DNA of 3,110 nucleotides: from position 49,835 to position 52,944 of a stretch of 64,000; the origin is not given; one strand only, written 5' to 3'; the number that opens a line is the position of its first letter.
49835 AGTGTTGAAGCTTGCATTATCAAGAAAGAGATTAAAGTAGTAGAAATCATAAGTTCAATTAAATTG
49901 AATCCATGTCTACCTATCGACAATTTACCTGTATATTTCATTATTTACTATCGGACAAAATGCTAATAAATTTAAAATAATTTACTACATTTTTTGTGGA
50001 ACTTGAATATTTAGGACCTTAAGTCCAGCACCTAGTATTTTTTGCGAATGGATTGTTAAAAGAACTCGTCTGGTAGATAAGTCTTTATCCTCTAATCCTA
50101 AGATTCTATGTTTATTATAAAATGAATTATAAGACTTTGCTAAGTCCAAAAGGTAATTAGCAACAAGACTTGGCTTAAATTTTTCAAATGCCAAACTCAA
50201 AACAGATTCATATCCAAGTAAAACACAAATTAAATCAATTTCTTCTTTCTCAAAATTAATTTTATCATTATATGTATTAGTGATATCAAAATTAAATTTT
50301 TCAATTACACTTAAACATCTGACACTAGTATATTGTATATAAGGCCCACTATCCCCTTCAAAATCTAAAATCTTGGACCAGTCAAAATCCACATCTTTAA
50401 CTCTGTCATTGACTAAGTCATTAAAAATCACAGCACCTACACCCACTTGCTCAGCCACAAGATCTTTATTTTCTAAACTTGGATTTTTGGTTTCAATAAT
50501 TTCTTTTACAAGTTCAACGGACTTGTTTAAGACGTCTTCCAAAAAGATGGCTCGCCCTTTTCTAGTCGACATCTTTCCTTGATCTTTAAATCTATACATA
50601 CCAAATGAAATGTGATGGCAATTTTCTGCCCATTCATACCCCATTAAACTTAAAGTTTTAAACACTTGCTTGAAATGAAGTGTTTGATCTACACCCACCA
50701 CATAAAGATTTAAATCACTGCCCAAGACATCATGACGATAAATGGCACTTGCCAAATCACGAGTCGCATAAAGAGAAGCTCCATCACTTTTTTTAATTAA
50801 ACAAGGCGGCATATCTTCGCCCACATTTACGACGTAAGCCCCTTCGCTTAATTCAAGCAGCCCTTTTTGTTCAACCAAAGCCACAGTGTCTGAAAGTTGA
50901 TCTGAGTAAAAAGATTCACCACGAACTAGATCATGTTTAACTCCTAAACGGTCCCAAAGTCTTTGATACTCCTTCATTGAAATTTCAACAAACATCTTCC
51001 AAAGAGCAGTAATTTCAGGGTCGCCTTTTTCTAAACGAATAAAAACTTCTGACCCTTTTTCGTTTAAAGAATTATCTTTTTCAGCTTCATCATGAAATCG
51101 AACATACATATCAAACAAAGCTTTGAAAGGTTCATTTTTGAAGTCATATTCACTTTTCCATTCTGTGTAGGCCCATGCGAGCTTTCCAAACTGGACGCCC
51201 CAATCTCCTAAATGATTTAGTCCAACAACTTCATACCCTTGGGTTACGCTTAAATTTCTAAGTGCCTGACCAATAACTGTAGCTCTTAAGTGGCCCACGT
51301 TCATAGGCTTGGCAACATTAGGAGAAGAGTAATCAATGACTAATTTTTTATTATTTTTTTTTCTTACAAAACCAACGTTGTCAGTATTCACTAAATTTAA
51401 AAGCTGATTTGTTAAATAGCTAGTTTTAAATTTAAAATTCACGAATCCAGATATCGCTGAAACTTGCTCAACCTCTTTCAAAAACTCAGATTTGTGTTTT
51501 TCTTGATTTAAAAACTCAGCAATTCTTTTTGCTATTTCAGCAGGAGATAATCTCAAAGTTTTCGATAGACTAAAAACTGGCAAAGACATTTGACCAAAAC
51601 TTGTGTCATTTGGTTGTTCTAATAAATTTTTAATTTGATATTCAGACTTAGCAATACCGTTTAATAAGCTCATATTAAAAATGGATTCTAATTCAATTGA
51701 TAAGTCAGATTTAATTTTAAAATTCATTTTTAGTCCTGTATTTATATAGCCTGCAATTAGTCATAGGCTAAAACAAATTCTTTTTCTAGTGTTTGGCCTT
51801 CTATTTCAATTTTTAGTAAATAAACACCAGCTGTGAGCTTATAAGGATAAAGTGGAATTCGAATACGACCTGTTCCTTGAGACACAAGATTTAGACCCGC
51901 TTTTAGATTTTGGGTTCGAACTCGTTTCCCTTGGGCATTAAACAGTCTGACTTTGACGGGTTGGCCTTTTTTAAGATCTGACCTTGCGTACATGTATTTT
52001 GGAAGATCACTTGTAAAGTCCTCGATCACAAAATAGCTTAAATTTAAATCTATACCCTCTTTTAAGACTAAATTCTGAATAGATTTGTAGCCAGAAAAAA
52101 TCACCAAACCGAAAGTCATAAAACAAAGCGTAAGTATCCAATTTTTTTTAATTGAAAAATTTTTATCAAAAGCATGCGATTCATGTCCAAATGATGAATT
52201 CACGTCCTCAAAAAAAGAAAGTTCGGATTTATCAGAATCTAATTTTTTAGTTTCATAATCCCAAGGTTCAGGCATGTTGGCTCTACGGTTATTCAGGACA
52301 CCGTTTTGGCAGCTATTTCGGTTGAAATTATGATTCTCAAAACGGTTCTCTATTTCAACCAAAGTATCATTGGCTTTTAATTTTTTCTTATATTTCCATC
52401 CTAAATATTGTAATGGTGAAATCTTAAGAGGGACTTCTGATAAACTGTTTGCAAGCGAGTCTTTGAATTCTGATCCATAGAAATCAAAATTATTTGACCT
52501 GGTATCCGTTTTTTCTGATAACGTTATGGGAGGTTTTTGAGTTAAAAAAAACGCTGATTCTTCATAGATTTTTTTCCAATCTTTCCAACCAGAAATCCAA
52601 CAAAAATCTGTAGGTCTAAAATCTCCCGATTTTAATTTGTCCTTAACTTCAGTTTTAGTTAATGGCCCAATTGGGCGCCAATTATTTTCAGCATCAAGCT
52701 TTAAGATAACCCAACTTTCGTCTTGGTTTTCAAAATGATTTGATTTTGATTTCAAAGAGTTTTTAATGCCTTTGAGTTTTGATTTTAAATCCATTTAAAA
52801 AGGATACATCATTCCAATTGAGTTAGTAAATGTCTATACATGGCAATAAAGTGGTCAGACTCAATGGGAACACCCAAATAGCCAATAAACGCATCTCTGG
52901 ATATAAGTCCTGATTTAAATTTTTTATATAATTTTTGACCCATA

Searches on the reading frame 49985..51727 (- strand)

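Call 66: search_protein_families(library=pfam, proteins=[window:49985-51727:-], max_evalue=0.00001)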
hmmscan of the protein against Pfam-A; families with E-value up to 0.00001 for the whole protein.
window:49985-51727:- (580 aa): 3 families
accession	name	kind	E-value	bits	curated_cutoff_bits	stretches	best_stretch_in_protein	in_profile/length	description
PF00750.26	tRNA-synt_1d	-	1.9e-88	297.2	23.3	1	113-450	6-349/349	tRNA synthetases class I (R), catalytic domain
PF05746.21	DALR_1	-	1.7e-24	86.6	22.3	1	464-580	1-117/117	DALR anticodon binding domain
PF03485.21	Arg_tRNA_synt_N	-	1.2e-09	39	21.5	1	26-100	16-85/85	Arginyl tRNA synthetase N terminal domain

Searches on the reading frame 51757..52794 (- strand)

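Call 66: search_protein_families(library=pfam, proteins=[window:51757-52794:-], max_evalue=0.00001)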
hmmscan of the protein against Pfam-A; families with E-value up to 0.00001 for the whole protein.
window:51757-52794:- (345 aa): 1 family
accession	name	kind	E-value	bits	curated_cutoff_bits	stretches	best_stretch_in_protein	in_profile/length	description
PF14237.11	GYF_2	-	3.1e-06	27.3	25.8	1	36-76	5-44/50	GYF domain 2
